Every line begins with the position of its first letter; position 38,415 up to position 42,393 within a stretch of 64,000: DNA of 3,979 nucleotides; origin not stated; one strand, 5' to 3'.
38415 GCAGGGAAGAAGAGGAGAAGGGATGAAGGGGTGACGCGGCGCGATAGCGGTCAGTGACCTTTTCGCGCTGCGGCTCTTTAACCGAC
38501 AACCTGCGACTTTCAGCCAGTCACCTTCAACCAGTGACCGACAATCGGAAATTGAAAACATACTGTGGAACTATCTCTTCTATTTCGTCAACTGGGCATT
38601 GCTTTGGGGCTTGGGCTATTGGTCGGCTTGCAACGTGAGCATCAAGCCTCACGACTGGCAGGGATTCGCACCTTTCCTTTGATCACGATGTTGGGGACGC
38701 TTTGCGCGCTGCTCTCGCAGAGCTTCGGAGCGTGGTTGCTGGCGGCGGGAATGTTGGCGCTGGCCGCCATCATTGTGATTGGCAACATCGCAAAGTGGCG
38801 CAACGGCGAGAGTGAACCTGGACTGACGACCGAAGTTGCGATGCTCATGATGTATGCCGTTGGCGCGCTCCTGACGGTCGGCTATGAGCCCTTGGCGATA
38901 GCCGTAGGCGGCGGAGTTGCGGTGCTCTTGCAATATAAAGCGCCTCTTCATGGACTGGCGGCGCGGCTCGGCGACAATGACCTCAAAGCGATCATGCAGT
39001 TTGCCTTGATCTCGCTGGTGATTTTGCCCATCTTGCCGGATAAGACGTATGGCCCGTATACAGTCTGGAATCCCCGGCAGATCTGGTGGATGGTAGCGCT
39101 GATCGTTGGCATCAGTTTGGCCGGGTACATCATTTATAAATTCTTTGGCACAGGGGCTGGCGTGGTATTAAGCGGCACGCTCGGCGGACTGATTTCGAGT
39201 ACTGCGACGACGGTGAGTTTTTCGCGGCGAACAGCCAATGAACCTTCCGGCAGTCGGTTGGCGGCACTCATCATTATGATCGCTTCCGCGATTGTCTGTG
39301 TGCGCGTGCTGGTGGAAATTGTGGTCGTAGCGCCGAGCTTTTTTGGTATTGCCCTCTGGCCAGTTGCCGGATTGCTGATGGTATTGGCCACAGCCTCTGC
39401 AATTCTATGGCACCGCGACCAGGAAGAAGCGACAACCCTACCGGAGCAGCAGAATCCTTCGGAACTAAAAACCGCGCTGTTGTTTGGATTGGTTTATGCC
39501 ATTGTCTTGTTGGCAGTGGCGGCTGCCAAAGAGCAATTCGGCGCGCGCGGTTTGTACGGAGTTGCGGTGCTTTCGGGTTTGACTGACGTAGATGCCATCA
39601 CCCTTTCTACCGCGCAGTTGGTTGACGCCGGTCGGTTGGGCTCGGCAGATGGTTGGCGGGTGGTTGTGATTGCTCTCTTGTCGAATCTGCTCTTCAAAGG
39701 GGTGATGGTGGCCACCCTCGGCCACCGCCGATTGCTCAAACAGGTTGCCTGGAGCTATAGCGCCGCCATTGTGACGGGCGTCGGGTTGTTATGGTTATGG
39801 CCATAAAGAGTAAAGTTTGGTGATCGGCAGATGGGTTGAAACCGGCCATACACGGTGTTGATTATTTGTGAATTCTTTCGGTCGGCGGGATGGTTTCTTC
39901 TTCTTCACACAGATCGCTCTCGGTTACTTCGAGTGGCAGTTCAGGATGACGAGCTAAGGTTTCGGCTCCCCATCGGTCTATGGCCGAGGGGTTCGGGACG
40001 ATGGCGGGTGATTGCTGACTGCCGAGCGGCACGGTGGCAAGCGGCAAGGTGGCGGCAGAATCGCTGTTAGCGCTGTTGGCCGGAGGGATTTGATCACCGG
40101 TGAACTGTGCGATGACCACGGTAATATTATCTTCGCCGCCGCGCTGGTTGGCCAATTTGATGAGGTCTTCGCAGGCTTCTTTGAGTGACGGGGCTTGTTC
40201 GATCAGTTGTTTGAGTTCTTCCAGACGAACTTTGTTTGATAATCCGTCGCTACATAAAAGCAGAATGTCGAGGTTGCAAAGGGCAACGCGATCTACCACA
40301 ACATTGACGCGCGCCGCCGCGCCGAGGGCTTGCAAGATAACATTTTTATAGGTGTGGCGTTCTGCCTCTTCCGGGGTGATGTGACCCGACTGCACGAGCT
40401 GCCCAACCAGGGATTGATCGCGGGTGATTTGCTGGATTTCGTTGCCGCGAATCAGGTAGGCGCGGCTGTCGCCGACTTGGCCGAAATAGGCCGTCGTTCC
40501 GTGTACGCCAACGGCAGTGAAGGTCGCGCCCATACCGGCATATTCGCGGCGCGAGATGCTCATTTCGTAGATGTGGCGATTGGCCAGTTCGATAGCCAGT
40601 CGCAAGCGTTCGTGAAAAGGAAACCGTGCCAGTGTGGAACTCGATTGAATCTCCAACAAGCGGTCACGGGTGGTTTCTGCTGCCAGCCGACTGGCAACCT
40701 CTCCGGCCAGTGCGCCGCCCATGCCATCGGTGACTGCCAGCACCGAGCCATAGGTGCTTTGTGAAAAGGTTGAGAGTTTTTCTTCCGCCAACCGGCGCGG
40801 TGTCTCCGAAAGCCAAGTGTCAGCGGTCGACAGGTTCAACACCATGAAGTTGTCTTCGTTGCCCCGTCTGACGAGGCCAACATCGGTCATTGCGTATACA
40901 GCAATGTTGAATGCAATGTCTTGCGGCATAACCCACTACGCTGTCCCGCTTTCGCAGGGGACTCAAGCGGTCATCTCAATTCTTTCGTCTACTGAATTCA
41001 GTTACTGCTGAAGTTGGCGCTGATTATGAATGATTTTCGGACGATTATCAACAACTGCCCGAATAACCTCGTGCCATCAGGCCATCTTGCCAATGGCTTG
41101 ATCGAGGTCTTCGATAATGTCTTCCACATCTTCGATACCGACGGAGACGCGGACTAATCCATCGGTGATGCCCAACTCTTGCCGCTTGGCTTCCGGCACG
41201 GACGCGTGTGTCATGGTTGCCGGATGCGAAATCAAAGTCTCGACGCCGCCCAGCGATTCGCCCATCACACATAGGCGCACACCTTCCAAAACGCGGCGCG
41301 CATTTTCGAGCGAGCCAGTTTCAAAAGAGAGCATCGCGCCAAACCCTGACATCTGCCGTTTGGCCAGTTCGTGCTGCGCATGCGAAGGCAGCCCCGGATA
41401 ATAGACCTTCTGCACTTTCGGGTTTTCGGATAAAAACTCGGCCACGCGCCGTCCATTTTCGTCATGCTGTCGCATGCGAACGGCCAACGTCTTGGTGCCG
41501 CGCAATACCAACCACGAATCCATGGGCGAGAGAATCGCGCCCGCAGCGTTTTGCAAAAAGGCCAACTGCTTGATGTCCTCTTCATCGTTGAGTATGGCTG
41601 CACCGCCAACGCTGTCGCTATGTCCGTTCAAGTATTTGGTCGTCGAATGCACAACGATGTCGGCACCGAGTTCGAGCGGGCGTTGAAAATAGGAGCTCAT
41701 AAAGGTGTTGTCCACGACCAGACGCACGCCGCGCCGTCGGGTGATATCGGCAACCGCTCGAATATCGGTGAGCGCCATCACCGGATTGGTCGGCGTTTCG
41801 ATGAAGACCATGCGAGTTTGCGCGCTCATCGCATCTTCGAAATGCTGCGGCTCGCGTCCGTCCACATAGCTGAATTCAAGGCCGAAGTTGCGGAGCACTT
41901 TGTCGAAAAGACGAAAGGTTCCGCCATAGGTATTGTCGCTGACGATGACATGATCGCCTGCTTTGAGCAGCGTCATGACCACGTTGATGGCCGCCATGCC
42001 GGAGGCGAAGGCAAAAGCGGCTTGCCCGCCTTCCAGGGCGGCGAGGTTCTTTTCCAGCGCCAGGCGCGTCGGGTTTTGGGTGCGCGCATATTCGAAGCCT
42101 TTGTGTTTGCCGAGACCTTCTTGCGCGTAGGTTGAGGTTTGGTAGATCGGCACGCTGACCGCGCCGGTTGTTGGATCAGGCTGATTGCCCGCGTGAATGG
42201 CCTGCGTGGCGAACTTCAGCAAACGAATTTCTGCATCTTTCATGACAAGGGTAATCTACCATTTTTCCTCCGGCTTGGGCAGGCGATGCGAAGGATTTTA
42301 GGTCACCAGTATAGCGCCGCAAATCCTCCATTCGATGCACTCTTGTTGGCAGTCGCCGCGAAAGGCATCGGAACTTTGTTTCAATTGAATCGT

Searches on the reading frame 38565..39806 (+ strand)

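Call 34: search_protein_families(library=pfam, proteins=[window:38565-39806:+], max_evalue=0.00001)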
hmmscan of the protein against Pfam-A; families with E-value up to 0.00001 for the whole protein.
window:38565-39806:+ (413 aa): 2 families
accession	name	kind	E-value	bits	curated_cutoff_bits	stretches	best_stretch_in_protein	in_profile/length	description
PF13194.11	DUF4010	-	4e-59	200.3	30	1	179-386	2-210/210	Domain of unknown function (DUF4010)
PF02308.21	MgtC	-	4e-20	72.8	31.4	1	10-129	1-119/121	MgtC family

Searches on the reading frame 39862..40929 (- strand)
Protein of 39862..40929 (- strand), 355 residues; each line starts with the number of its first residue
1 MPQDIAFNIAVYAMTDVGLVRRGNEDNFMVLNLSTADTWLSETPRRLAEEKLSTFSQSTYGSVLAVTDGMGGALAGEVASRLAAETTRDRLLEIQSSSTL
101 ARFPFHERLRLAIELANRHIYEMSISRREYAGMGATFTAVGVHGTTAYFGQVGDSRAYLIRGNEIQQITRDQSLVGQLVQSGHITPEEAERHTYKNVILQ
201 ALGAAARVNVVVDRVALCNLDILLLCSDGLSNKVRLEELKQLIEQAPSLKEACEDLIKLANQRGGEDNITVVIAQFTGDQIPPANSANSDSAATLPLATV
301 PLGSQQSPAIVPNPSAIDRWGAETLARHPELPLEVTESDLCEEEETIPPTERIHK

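Call 34: search_protein_families(library=pfam, proteins=[window:39862-40929:-], max_evalue=0.00001)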
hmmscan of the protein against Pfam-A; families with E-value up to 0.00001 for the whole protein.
window:39862-40929:- (355 aa): 2 families
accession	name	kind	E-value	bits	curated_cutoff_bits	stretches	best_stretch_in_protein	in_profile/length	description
PF13672.11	PP2C_2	-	3.5e-13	50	24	1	56-241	19-186/209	Protein phosphatase 2C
PF00481.26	PP2C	-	2.3e-11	44.3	20.3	1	39-172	11-140/255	Protein phosphatase 2C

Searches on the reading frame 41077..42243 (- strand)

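Call 34: search_protein_families(library=pfam, proteins=[window:41077-42243:-], max_evalue=0.00001)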
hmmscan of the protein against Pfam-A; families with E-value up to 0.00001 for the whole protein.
window:41077-42243:- (388 aa): 3 families
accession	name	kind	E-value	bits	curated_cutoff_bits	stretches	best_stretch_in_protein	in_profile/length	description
PF01053.26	Cys_Met_Meta_PP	-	3e-160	533.4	27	1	12-384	1-380/381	Cys/Met metabolism PLP-dependent enzyme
PF00155.27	Aminotran_1_2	-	6.8e-09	35.8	19.7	1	51-189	34-196/361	Aminotransferase class I and II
PF01041.23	DegT_DnrJ_EryC1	-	2e-06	27.7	19.8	1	57-232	23-200/360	DegT/DnrJ/EryC1/StrS aminotransferase family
